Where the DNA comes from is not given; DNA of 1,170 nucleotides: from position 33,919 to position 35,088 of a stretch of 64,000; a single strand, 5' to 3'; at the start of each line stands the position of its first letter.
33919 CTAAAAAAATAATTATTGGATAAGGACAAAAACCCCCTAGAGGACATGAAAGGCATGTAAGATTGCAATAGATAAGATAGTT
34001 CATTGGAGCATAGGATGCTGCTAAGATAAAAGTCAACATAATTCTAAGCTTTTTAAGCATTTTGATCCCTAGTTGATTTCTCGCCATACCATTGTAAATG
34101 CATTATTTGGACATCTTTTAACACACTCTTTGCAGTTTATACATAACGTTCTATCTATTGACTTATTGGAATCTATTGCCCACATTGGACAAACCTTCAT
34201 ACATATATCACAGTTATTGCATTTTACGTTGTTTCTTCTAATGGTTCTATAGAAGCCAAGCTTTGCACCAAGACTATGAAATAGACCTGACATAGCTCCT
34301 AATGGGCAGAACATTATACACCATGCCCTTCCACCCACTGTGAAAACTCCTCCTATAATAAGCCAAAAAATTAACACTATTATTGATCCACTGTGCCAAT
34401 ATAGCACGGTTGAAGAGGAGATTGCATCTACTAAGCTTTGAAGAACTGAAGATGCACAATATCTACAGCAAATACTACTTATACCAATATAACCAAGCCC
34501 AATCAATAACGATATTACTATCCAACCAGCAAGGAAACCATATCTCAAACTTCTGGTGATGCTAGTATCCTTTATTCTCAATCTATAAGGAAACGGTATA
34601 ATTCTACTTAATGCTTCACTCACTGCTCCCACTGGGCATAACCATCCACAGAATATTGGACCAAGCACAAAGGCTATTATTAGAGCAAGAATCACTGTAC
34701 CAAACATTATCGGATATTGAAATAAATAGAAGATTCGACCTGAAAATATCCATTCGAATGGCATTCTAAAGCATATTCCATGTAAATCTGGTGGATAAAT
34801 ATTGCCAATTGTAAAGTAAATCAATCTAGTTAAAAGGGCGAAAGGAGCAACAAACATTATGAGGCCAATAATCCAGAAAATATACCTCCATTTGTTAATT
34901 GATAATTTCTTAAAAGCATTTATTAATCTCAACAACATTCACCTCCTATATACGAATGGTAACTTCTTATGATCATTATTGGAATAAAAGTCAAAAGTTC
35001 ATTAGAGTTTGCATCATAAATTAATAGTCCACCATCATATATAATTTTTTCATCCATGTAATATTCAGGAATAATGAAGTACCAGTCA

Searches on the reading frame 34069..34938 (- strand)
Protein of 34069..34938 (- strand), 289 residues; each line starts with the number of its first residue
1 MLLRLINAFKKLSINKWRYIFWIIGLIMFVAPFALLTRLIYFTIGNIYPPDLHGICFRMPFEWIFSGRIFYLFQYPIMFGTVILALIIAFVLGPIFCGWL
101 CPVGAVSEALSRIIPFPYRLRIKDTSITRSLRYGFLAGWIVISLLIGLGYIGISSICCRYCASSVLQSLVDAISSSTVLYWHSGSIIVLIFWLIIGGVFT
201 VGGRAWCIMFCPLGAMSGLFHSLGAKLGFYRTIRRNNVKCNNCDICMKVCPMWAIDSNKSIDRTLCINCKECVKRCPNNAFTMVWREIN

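Call 4: search_protein_families(library=pfam, proteins=[window:34069-34938:-], max_evalue=0.01)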
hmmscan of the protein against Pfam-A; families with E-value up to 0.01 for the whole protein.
window:34069-34938:- (289 aa): 11 families
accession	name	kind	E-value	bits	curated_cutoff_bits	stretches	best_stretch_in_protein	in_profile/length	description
PF12801.12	Fer4_5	-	1.3e-14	54.3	22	2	78-115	5-42/48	4Fe-4S binding domain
PF00037.32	Fer4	-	1.3e-09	37.9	21.1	2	261-282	3-24/24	4Fe-4S binding domain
PF13187.11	Fer4_9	-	1.5e-06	28.5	27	1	239-280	1-51/52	4Fe-4S dicluster domain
PF13484.11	Fer4_16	-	4.9e-06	27.7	30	2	239-266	1-29/66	4Fe-4S double cluster binding domain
PF14697.11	Fer4_21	-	1.1e-05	25.8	35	2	261-283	3-25/59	4Fe-4S dicluster domain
PF12837.12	Fer4_6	-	1.3e-05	25.3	25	2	261-281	4-24/24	4Fe-4S binding domain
PF12838.12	Fer4_7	-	2.4e-05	25.2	27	2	266-286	2-22/52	4Fe-4S dicluster domain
PF12800.12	Fer4_4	-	0.00018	22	24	0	265-278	3-16/17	4Fe-4S binding domain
PF13237.11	Fer4_10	-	0.00031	21.1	25.5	2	260-278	3-21/53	4Fe-4S dicluster domain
PF25160.1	LdpA_Fe-S-bd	-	0.0016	18.6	27.6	1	246-282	9-44/49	LdpA Fe-S cluster-binding domain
PF13746.11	Fer4_18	-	0.005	17.5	27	1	236-277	57-96/114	4Fe-4S dicluster domain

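Call 38: search_protein_families(library=ncbifam, proteins=[window:34069-34938:-], max_evalue=0.01)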
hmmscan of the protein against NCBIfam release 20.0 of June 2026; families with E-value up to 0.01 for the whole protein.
window:34069-34938:- (289 aa): 44 families (the best 25 are shown)
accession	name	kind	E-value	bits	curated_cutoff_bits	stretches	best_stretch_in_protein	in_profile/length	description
NF007013.0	PRK09477.1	equivalog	8.7e-19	67.7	234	1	74-285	82-278/286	quinol dehydrogenase ferredoxin subunit NapH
TIGR02163.1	napH_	subfamily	2.4e-18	66.6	213.05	1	17-283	4-253/255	NapH/MauN family ferredoxin-type protein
NF046105.1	TransRegNosR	equivalog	3.6e-11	42.1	1000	1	76-273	479-662/680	transcriptional regulator NosR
NF043069.1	T4HPD_activ_SAM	equivalog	3.6e-06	26.5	425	1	233-287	46-103/299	trans-4-hydroxy-L-proline dehydratase activase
TIGR03287.1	methan_mark_16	hypoth_equivalog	4.2e-06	25.5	363.95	1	235-283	299-349/391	methanogenesis marker 16 metalloprotein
NF038196.1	ferrodoxin_EFR1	subfamily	5.2e-06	26.7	75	1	237-283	183-231/242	EFR1 family ferrodoxin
NF040684.1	PorD_Arch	equivalog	6e-06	26.3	120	1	225-284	17-82/85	pyruvate synthase subunit PorD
TIGR02179.1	PorD_KorD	subfamily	6.3e-06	26.2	60.05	1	235-285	22-76/78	2-oxoacid:acceptor oxidoreductase, delta subunit, pyruvate/2-ketoisovalerate family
NF045874.1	Vhu_polyferre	exception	9.6e-06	24.6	600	1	238-282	128-175/381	F420-non-reducing hydrogenase associated-polyferredoxin VhuB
TIGR02700.1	flavo_MJ0208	hypoth_equivalog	1.1e-05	24.9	251.35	1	238-281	148-194/234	dihydromethanopterin reductase (acceptor)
NF058577.1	FdxA_fam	equivalog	1.3e-05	25.3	65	1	239-280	8-52/52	4Fe-4S ferredoxin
NF007658.0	PRK10330.1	equivalog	1.4e-05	24.7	260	1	246-287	66-110/181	electron transport protein HydN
TIGR04041.1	activase_YjjW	hypoth_equivalog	1.5e-05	24.6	250.2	0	207-253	49-85/276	YjjW family glycine radical enzyme activase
NF043039.1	HgcAB_like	equivalog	1.7e-05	24.6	285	1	165-281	241-349/350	HgcAB-like fusion protein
NF007202.0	PRK09623.1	equivalog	1.9e-05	24.9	166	1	236-286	49-103/105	3-methyl-2-oxobutanoate dehydrogenase subunit delta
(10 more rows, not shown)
